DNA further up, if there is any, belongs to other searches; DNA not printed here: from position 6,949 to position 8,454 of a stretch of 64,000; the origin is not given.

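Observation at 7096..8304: Unannotatable 402-aa cysteine-rich secreted protein inserted between ispH and rihC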

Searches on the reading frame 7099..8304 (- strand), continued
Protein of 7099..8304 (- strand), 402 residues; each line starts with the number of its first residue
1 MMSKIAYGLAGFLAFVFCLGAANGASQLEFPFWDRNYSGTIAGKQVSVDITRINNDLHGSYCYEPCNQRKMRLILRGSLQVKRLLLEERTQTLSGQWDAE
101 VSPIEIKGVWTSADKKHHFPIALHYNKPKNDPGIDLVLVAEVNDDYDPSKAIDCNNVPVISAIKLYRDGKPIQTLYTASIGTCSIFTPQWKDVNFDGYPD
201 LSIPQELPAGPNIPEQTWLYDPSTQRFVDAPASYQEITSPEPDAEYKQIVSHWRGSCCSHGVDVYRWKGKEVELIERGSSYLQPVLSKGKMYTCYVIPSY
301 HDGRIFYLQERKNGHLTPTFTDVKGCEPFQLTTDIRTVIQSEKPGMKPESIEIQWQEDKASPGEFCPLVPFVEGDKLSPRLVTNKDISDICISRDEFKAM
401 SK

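Call 31: find_related_loci(query=A1, collection=genome_contigs, flank=6000)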
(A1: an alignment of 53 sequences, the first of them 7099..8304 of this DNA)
Query A1 (402 aa) in genome_contigs; peptide patterns used: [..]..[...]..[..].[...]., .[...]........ (x = any residue, [..] = any of these).
53 stretches matched a pattern; 41 encode a relative of the query (tblastn E <= 1e-3); 41 distinct loci.
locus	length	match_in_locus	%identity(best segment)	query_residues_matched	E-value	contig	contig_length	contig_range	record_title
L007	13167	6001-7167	53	14-401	7e-140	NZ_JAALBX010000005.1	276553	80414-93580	Citrobacter freundii strain M-21 NODE_5_length_276553_cov_83.6858, whole genome shotgun sequence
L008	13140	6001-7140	48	13-401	9e-122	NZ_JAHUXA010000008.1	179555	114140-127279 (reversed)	Enterobacter sp. ENT03 NODE_8_length_179555_cov_52.528268, whole genome shotgun sequence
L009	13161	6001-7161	42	9-391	3e-98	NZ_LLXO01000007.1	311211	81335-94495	Entomohabitans teleogrylli strain SCU-B244 contig7, whole genome shotgun sequence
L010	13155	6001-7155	42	25-395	7e-88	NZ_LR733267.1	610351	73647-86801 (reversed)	Pseudomonas sp. 8O isolate Pseudomonas sp. 8O, whole genome shotgun sequence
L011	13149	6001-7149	41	23-391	5e-86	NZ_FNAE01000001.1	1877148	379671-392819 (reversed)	Pseudomonas alcaliphila strain JCM 10630, whole genome shotgun sequence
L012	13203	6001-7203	38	3-391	1e-85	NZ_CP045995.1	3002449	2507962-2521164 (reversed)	Burkholderia sp. MS389 chromosome 2, complete sequence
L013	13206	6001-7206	37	2-391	5e-85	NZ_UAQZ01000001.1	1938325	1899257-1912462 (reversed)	Burkholderia cenocepacia strain NCTC13227, whole genome shotgun sequence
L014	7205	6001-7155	41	25-395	4e-84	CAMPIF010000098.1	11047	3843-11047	MAG TPA_asm: Pseudomonas composti isolate SRR17254994_bin.6_metawrap_v1.3.0_MAG genome assembly, contig: ERZ12590854.834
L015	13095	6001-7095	42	25-373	2e-83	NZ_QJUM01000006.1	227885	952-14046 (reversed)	Pseudomonas dryadis strain P26B NODE_6_length_227885_cov_66.827988, whole genome shotgun sequence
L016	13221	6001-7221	37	3-391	3e-83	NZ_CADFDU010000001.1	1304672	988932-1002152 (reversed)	Burkholderia sp. BCC0322, whole genome shotgun sequence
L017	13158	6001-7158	40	15-395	3e-83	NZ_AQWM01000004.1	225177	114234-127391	Asticcacaulis benevestitus DSM 16100 = ATCC BAA-896 strain DSM 16100 B060DRAFT_scaffold_3.4_C, whole genome shotgun sequ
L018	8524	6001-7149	39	27-398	1e-82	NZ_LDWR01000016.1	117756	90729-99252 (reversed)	Burkholderia cepacia strain LK29, whole genome shotgun sequence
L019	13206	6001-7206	40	9-391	9e-83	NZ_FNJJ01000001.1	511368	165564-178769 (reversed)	Pseudomonas guguanensis strain JCM 18416, whole genome shotgun sequence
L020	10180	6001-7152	41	20-391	3e-82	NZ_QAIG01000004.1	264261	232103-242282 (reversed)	Pseudomonas sp. HMWF032 NODE_6_length_264163_cov_23.480124, whole genome shotgun sequence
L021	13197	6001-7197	38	5-391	4e-82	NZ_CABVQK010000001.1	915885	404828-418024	Burkholderia lata isolate R-18110, whole genome shotgun sequence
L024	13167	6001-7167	38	15-385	4e-79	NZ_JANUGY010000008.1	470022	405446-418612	Massilia kyonggiensis strain JCM 19189 8, whole genome shotgun sequence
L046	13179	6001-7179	35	12-386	9e-70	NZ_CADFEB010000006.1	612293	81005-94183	Burkholderia ubonensis strain LMG 20358, whole genome shotgun sequence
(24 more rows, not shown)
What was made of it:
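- The family is common in soil Pseudomonas, Burkholderia, Massilia and Comamonas (call 31).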

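Call 35: list_cluster_members(proteins=[P0001, P0002, P0003, P0004, P0005, P0006, P0007])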
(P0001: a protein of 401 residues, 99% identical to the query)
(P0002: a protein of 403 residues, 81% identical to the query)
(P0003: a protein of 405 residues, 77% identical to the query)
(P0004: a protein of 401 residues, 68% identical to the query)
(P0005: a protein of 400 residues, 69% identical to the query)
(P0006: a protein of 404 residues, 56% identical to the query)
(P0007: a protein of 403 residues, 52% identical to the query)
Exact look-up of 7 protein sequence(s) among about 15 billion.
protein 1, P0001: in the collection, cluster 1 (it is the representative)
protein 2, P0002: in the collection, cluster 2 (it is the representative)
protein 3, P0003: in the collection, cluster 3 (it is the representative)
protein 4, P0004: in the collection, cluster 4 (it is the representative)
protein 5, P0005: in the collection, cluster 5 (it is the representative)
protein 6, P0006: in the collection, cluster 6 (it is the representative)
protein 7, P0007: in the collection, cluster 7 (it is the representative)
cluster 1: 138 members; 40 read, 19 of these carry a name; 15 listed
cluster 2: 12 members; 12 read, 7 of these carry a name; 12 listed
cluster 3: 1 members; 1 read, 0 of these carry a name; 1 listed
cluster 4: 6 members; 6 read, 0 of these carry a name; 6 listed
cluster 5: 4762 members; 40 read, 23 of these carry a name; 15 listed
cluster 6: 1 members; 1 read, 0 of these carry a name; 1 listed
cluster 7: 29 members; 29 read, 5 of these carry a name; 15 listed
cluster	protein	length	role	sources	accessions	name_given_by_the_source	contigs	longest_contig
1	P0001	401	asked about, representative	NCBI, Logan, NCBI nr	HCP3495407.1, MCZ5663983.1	TPA: nitrite reductase [Escherichia coli] | nitrite reductase [Escherichia coli]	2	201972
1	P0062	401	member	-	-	nitrite reductase [Escherichia coli] | XAC2610-related protein n=1 Tax=Escherichia coli TaxID=562 RepID=UPI00028CCA2D | hypothetical protein [Escherichia coli]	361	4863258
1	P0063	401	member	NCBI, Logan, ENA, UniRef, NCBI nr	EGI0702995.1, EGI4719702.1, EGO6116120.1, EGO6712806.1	nitrite reductase [Escherichia coli] | Nitrite reductase n=1 Tax=Escherichia coli TaxID=562 RepID=A0A2K3TUR6_ECOLX | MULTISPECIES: nitrite reductase [Escherichia]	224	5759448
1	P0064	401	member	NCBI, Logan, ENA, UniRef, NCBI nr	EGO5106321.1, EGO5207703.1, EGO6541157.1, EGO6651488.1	nitrite reductase [Escherichia coli] | Nitrite reductase n=1 Tax=Escherichia coli TaxID=562 RepID=A0AAN3TT38_ECOLX | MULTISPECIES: nitrite reductase [Escherichia]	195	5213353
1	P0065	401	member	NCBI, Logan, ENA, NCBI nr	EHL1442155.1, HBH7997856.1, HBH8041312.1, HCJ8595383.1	XAC2610-related protein [Escherichia sp. HH26CH] | nitrite reductase [Escherichia sp. HH26CH]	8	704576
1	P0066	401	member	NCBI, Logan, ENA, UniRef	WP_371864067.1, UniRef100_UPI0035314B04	XAC2610-related protein [Escherichia albertii] | XAC2610-related protein n=1 Tax=Escherichia albertii TaxID=208962 RepID=UPI0035314B04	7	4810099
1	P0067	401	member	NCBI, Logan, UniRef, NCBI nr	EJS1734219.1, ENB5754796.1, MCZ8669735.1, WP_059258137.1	XAC2610-related protein [Escherichia albertii] | XAC2610-related protein n=1 Tax=Escherichia albertii TaxID=208962 RepID=UPI0007435E87 | hypothetical protein [Escherichia albertii]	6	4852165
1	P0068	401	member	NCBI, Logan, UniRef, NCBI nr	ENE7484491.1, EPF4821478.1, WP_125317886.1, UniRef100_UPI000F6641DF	XAC2610-related protein [Escherichia albertii] | XAC2610-related protein n=1 Tax=Escherichia albertii TaxID=208962 RepID=UPI000F6641DF | nitrite reductase [Escherichia albertii]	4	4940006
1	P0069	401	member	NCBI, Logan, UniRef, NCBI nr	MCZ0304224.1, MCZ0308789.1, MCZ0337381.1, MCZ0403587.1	nitrite reductase [Escherichia coli] | XAC2610-related protein n=1 Tax=Escherichia coli TaxID=562 RepID=UPI002280EF2C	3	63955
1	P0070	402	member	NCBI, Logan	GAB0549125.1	hypothetical protein MC04F13_14900 [Escherichia coli]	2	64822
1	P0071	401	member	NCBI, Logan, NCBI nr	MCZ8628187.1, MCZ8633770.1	nitrite reductase [Escherichia albertii]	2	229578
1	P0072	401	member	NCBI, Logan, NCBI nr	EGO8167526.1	nitrite reductase [Escherichia coli]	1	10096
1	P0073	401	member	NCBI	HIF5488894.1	TPA: XAC2610-related protein [Escherichia coli]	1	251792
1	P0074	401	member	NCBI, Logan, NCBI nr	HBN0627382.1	TPA: nitrite reductase [Escherichia coli] | nitrite reductase [Escherichia coli]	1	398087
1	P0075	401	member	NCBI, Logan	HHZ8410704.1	TPA: XAC2610-related protein [Escherichia albertii]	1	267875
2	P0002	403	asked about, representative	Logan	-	-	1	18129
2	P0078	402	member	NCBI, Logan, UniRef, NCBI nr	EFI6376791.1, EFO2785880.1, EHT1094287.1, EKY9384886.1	nitrite reductase [Escherichia coli] | XAC2610-related protein n=1 Tax=Escherichia coli TaxID=562 RepID=UPI0008FBE7AA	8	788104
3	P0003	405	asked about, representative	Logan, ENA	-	-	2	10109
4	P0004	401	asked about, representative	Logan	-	-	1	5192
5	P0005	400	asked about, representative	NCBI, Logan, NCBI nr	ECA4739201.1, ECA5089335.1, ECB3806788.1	nitrite reductase [Salmonella enterica subsp. enterica serovar Lerum]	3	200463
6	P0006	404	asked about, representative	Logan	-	-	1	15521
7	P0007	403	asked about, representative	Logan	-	-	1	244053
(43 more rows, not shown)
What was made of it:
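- Tried and rejected: The cluster also contains RihC sequences (call 35).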

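Call 43: fold_search(model_id=the predicted structure, library=afdb50)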
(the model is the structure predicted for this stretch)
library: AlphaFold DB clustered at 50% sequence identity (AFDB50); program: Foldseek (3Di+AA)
matches with E <= 10: 1947; with E <= 0.001: 405
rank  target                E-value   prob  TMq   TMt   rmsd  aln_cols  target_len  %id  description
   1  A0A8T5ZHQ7            8.1e-64  1.00  0.94  0.94   6.0       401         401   96  Nitrite reductase [Escherichia coli]
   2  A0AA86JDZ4            1.5e-42  1.00  0.88  0.91   4.5       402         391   46  Nitrite reductase [Enterobacter kobei]
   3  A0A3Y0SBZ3            1.3e-40  1.00  0.73  0.88   4.2       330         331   68  Nitrite reductase [Salmonella enteritidis]
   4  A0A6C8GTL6            9.1e-39  1.00  0.67  0.84   5.4       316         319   70  Nitrite reductase [Salmonella enterica subsp. enterica serovar Adelaide str. A4-669]
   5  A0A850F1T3            5.9e-38  1.00  0.86  0.84   3.7       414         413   40  Nitrite reductase
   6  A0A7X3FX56            3.5e-33  1.00  0.79  0.79   4.4       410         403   35  Nitrite reductase [Massilia cellulosiltytica]
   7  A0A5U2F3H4            5.4e-33  1.00  0.61  0.90   4.9       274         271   70  Nitrite reductase (Fragment) [Salmonella enterica]
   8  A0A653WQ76            6.5e-33  1.00  0.83  0.68   4.5       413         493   36  Nitrite reductase
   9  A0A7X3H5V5            2.2e-32  1.00  0.84  0.80   5.0       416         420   34  Nitrite reductase [Metapseudomonas otitidis]
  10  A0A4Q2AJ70            2.9e-32  1.00  0.83  0.78   6.6       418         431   36  Nitrite reductase [Burkholderia stabilis]
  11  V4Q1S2                6.7e-32  1.00  0.81  0.81   4.4       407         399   37  Nitrite reductase [Asticcacaulis benevestitus DSM 16100 = ATCC BAA-896]
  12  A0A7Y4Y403            6.5e-31  1.00  0.79  0.76   6.4       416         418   34  Nitrite reductase
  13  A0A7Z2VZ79            1.1e-30  1.00  0.75  0.74   7.2       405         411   36  Nitrite reductase [Massilia forsythiae]
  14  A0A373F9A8            8.9e-30  1.00  0.80  0.76   6.0       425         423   30  Nitrite reductase [Comamonas testosteroni]
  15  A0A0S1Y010            1.2e-29  1.00  0.78  0.70   5.9       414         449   32  Nitrite reductase
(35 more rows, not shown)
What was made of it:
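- AFDB relatives are labelled FG-GAP/VCBS repeat proteins (call 43). Salmonella AFDB entries of 127-331 aa indicate truncated copies (call 43). Signal peptide, Ca2+-loop motif and FG-GAP/VCBS labels on distant structural relatives (call 43).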

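Call 45: find_encoding_contigs(protein=P0067, flank=8000, max_places=2)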
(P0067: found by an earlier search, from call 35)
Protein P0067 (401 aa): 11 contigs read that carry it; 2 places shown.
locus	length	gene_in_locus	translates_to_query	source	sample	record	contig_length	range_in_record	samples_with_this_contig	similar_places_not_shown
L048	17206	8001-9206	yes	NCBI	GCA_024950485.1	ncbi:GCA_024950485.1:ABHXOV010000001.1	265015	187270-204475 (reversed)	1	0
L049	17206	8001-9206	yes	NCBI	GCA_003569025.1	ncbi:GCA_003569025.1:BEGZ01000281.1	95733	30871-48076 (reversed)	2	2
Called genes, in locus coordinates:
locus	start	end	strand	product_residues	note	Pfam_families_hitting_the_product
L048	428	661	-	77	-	-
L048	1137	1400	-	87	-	PF01649:Ribosomal_S20p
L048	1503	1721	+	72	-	-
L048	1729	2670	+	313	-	PF06574:FAD_syn, PF01687:Flavokinase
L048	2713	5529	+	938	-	PF00133:tRNA-synt_1, PF09334:tRNA-synt_1g, PF01406:tRNA-synt_1e (weak), PF01921:tRNA-synt_1f (weak), PF08264:Anticodon_1, PF06827:zf-FPG_IleRS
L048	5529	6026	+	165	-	PF01252:Peptidase_A8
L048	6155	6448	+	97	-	-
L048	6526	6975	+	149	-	PF00254:FKBP_C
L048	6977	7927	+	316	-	PF02401:LYTB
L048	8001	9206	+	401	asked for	PF27031:DUF8339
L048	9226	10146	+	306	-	PF01156:IU_nuc_hydro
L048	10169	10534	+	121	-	PF05656:DUF805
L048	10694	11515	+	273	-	PF01113:DapB_N, PF05173:DapB_C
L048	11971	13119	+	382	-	PF00988:CPSase_sm_chain, PF00117:GATase, PF07722:Peptidase_C26 (faint)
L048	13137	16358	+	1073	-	PF25596:CPSase_L_D1, PF02786:CPSase_L_D2, PF02787:CPSase_L_D3, PF25596:CPSase_L_D1, PF02222:ATP-grasp (weak), PF02655:ATP-grasp_3 (weak), PF02786:CPSase_L_D2, PF02142:MGS, +3 more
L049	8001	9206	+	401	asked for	PF27031:DUF8339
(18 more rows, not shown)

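Call 46: find_encoding_contigs(protein=P0078, flank=8000, max_places=2)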
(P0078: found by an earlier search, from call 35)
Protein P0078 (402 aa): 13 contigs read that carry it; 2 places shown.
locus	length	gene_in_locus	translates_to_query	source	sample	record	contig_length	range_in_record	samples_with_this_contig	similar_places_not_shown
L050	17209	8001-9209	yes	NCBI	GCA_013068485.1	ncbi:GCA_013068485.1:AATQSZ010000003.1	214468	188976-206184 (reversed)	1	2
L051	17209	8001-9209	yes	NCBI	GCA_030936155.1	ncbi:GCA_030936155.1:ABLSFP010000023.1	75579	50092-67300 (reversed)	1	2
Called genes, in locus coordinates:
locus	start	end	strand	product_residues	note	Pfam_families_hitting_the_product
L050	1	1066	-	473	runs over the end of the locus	-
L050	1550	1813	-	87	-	PF01649:Ribosomal_S20p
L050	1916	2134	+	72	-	-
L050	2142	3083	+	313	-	PF06574:FAD_syn, PF01687:Flavokinase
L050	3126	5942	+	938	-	PF00133:tRNA-synt_1, PF09334:tRNA-synt_1g, PF13603:tRNA-synt_1_2 (weak), PF01406:tRNA-synt_1e (weak), PF01921:tRNA-synt_1f (weak), PF08264:Anticodon_1, PF06827:zf-FPG_IleRS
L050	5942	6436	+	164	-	PF01252:Peptidase_A8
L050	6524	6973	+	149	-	PF00254:FKBP_C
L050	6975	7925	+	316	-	PF02401:LYTB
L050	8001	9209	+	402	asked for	PF27031:DUF8339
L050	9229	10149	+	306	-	PF01156:IU_nuc_hydro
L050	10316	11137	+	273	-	PF01113:DapB_N, PF05173:DapB_C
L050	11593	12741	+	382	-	PF00988:CPSase_sm_chain, PF00117:GATase, PF07722:Peptidase_C26 (faint)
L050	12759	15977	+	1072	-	PF25596:CPSase_L_D1, PF02786:CPSase_L_D2, PF02787:CPSase_L_D3, PF25596:CPSase_L_D1, PF02222:ATP-grasp (weak), PF02655:ATP-grasp_3 (weak), PF02786:CPSase_L_D2, PF02142:MGS, +3 more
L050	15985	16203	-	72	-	-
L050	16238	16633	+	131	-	PF07180:CaiF_GrlA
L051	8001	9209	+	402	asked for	PF27031:DUF8339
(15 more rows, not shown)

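Call 54: search_protein_families(proteins=[window:7099-8304:-], library=padloc, max_evalue=1)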
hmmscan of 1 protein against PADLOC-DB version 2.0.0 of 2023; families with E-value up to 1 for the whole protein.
window:7099-8304:- (402 aa): 0 families

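Call 55: search_protein_families(proteins=[window:7099-8304:-], library=phrogs, max_evalue=1)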
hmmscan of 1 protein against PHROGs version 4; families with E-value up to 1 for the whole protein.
window:7099-8304:- (402 aa): 0 families
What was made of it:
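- On Anti-phage defence systems / phage proteins: 0 families in each library (calls 54, 55)
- Tried and rejected: PADLOC and PHROGs: nothing (calls 54, 55).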

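Call 69: find_encoding_contigs(protein=P0045, flank=5000, max_places=1)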
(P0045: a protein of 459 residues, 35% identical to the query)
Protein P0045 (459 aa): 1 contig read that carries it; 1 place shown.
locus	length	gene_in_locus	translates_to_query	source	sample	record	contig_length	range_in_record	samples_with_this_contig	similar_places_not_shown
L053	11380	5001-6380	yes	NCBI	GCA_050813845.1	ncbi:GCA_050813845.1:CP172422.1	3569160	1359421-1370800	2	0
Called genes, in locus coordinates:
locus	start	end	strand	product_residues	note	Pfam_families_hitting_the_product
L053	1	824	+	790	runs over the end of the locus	PF05954:Phage_GPD, PF13296:T6SS_Vgr, PF10106:DUF2345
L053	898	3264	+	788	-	-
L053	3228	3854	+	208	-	-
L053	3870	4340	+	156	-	-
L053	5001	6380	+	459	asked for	PF27031:DUF8339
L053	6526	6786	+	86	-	PF05488:PAAR_motif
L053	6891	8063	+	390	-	-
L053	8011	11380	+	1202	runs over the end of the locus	PF06761:IcmF-related, PF21070:IcmF_helical, PF06744:IcmF_C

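Call 70: find_encoding_contigs(protein=P0053, flank=5000, max_places=1)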
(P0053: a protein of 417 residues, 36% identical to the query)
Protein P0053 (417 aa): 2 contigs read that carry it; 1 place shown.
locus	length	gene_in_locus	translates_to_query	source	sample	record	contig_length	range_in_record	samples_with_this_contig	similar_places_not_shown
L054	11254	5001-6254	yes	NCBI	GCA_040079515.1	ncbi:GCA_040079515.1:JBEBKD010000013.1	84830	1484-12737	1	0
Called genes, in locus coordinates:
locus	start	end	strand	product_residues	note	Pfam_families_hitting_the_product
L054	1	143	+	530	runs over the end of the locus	PF13192:Thioredoxin_3, PF00890:FAD_binding_2 (faint), PF01134:GIDA (faint), PF03486:HI0933_like (faint), PF07992:Pyr_redox_2, PF12831:FAD_oxidored (faint), PF13738:Pyr_redox_3, PF00070:Pyr_redox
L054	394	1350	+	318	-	PF00126:HTH_1, PF03466:LysR_substrate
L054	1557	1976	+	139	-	PF02915:Rubrerythrin, PF00210:Ferritin (weak)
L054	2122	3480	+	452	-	PF02754:CCG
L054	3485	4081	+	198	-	PF12007:DUF3501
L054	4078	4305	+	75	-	-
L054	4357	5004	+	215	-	-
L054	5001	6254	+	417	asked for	PF27031:DUF8339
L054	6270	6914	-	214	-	PF01625:PMSR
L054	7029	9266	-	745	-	PF07695:7TMR-DISM_7TM, PF00990:GGDEF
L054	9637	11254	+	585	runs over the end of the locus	PF00749:tRNA-synt_1c, PF03950:tRNA-synt_1c_C, PF20974:tRNA-synt_1c_C2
